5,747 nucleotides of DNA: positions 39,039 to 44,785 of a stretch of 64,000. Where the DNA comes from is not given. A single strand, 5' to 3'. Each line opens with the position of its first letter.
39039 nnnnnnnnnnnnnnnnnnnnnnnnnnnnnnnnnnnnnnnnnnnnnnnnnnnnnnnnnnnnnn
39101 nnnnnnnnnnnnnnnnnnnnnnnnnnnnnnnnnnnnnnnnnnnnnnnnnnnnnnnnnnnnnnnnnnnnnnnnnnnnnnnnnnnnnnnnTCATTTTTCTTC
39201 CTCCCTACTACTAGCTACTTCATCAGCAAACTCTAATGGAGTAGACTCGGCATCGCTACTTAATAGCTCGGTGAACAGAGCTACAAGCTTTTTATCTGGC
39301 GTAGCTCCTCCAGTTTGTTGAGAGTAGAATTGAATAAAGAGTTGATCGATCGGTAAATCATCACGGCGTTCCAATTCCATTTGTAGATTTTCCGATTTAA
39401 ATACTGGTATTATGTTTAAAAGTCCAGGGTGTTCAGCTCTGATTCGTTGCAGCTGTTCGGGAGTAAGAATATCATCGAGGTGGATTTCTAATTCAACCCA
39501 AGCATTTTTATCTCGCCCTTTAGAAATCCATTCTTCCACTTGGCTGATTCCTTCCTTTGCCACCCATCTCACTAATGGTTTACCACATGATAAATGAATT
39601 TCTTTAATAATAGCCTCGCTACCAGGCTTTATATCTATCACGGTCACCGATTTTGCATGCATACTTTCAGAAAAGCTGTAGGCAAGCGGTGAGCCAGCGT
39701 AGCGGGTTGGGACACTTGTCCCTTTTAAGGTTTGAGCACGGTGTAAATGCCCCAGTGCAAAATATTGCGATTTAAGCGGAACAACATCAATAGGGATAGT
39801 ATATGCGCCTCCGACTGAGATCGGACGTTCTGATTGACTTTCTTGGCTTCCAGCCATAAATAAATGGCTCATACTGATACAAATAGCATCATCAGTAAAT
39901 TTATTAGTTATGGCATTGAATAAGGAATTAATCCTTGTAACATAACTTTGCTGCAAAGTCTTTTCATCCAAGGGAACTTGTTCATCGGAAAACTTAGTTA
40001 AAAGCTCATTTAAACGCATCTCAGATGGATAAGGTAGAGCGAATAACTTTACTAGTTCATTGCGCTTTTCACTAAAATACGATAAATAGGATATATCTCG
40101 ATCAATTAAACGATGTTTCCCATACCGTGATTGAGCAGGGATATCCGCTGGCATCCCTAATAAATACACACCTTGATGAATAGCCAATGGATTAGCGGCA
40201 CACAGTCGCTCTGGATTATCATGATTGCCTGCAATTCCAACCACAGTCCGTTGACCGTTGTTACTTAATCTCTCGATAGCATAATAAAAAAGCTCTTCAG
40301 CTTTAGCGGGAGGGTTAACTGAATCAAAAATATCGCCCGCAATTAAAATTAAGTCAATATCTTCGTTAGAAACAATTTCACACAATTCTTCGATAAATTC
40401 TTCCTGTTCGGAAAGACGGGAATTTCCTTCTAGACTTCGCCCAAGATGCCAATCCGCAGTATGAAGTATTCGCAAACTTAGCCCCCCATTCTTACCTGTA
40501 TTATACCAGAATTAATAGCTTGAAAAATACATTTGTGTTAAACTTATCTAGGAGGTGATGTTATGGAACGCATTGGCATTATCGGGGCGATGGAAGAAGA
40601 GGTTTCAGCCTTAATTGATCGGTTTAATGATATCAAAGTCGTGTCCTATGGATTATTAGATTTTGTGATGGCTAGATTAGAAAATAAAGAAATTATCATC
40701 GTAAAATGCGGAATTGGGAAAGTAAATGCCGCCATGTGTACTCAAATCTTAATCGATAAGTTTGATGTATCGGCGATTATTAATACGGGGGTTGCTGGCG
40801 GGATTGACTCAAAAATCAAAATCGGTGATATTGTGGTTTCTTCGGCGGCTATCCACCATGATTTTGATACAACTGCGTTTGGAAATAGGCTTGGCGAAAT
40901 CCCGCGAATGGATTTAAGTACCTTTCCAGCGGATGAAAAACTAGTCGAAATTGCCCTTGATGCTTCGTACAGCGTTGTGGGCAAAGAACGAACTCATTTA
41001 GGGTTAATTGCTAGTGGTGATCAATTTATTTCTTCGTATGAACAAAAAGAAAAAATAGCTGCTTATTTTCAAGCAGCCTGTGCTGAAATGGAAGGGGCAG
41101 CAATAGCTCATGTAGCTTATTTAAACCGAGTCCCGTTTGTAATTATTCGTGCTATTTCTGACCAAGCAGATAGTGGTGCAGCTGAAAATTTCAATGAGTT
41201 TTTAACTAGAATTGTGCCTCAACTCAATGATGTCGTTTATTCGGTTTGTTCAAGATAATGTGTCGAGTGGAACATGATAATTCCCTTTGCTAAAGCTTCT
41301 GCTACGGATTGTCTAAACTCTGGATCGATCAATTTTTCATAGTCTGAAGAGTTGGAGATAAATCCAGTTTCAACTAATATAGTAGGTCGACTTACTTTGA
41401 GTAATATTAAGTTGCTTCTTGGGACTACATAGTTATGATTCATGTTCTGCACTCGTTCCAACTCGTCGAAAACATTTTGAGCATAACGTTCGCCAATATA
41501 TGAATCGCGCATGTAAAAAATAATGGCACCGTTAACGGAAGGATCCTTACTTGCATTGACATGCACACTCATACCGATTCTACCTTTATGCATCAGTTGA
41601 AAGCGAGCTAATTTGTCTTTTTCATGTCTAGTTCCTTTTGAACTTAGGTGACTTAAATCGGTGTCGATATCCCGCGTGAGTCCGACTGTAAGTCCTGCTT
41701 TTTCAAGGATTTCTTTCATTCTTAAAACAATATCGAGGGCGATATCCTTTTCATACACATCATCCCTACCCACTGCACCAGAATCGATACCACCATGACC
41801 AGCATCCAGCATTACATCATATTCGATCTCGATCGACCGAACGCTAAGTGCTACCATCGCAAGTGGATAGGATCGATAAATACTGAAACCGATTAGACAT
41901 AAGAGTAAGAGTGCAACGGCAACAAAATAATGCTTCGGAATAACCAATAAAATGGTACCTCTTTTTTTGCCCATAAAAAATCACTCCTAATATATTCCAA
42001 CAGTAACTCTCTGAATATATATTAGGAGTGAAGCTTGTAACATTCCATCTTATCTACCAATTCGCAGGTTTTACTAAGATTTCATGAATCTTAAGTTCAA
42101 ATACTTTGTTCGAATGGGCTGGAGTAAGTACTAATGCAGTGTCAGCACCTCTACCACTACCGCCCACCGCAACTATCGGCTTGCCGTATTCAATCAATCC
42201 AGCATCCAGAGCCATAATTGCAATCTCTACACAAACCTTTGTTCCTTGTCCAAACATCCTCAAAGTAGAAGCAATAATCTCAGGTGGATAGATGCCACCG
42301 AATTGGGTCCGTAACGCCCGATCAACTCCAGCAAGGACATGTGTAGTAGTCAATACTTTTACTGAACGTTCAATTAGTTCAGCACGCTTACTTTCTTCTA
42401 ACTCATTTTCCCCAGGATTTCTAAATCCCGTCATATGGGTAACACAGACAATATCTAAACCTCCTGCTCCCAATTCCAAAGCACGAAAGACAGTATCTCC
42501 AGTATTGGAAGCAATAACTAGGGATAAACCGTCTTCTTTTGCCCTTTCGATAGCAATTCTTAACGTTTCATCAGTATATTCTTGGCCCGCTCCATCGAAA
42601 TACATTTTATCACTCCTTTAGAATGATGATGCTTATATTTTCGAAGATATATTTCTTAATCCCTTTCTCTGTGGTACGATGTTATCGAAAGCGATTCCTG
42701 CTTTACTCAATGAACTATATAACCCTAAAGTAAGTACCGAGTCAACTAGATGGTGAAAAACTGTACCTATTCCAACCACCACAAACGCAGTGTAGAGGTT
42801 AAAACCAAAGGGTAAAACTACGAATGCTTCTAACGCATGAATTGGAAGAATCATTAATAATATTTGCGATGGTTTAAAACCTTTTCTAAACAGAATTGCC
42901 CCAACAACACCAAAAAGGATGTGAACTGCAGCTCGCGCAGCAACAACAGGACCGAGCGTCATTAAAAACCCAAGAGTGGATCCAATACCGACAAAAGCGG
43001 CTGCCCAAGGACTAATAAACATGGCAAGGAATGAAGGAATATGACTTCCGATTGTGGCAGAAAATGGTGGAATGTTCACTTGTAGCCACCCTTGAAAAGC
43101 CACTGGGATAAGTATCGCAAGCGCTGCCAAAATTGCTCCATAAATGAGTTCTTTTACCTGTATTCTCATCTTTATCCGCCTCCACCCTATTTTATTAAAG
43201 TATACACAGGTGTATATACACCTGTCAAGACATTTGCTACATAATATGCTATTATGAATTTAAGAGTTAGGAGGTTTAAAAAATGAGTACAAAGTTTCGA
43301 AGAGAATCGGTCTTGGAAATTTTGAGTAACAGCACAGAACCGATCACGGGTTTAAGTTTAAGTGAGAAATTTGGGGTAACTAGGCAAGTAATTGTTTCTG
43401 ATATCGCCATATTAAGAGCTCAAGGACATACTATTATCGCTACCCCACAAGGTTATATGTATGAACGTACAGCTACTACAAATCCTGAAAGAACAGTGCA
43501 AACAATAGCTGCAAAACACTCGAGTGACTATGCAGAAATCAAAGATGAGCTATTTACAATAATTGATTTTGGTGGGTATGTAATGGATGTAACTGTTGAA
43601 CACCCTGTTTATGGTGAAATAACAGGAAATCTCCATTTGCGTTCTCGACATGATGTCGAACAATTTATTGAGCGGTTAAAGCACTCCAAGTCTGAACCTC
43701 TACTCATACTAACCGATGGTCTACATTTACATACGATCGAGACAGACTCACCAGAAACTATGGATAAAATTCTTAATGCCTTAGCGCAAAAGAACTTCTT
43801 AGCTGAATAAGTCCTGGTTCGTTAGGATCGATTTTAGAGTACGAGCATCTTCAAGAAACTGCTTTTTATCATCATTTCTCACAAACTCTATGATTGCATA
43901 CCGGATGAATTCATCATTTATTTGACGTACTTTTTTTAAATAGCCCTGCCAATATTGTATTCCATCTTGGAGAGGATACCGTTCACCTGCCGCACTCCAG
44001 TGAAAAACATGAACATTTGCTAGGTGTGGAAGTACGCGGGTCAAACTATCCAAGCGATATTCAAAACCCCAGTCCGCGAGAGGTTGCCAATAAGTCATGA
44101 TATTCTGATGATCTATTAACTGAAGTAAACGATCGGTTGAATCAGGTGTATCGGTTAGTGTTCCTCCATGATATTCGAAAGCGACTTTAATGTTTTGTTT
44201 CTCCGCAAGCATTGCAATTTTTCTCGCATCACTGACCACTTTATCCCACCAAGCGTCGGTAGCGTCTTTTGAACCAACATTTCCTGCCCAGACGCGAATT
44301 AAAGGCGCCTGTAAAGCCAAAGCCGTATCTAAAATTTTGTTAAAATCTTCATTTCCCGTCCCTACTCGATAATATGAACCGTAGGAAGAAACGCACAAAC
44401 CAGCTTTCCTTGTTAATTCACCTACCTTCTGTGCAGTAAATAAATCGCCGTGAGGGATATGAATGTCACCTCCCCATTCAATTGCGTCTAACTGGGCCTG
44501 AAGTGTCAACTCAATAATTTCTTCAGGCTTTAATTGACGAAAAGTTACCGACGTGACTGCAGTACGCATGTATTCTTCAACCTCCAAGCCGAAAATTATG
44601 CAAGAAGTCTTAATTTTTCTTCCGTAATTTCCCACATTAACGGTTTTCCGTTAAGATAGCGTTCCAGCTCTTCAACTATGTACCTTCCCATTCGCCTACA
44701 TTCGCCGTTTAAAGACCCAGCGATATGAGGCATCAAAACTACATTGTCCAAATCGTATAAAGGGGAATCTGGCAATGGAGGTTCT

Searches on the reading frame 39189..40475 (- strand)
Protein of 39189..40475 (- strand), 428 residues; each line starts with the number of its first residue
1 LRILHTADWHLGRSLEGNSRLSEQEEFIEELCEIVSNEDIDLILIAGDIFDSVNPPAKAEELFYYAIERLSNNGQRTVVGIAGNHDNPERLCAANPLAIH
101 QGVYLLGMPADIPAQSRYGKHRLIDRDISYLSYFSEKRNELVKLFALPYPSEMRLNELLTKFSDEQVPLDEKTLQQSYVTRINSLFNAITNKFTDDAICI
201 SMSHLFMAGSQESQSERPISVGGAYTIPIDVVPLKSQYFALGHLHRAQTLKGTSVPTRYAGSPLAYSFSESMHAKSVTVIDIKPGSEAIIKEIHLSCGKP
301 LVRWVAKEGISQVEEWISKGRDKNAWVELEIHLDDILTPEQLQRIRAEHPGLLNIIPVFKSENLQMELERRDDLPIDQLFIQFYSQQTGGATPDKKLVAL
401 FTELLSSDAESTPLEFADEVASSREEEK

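Call 77: search_protein_families(library=pfam, proteins=[window:39189-40475:-], max_evalue=0.00001)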
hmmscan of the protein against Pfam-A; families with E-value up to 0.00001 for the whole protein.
window:39189-40475:- (428 aa): 1 family
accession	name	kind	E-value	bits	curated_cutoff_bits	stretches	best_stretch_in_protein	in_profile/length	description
PF00149.33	Metallophos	-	1.4e-12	48.9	21.5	1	1-103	1-72/191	Calcineurin-like phosphoesterase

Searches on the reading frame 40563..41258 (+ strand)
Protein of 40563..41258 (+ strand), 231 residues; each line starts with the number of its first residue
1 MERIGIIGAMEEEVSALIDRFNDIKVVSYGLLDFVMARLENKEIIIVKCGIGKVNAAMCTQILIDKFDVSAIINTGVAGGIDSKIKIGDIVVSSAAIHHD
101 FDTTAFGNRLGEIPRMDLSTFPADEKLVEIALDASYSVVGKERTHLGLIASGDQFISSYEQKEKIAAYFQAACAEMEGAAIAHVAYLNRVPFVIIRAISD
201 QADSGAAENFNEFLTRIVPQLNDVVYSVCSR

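Call 77: search_protein_families(library=pfam, proteins=[window:40563-41258:+], max_evalue=0.00001)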
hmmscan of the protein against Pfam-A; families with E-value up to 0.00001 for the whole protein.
window:40563-41258:+ (231 aa): 1 family
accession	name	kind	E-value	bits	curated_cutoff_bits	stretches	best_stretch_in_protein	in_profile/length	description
PF01048.26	PNP_UDP_1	-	8.3e-58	196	25.1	1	3-224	1-227/233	Phosphorylase superfamily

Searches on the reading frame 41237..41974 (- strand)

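Call 78: search_protein_families(library=pfam, proteins=[window:41237-41974:-], max_evalue=0.00001)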
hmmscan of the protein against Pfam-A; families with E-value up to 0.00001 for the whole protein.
window:41237-41974:- (245 aa): 1 family
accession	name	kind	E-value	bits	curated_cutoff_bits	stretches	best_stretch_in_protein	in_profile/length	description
PF01520.23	Amidase_3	-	1e-37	130.3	27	1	54-233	1-173/174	N-acetylmuramoyl-L-alanine amidase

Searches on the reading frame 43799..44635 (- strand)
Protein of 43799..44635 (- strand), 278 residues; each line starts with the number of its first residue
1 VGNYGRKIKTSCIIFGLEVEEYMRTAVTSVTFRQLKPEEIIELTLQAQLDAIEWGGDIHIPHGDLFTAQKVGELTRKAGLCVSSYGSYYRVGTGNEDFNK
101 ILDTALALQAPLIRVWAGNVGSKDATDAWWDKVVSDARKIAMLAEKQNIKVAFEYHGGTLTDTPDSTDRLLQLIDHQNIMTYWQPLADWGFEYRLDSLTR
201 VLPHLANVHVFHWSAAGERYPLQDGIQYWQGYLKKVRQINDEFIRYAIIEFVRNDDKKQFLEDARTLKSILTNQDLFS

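Call 78: search_protein_families(library=pfam, proteins=[window:43799-44635:-], max_evalue=0.00001)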
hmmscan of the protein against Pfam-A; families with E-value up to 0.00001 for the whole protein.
window:43799-44635:- (278 aa): 1 family
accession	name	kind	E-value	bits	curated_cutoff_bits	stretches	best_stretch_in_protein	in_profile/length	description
PF01261.30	AP_endonuc_2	-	9.5e-14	52.1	31.1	1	47-269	7-248/249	Xylose isomerase-like TIM barrel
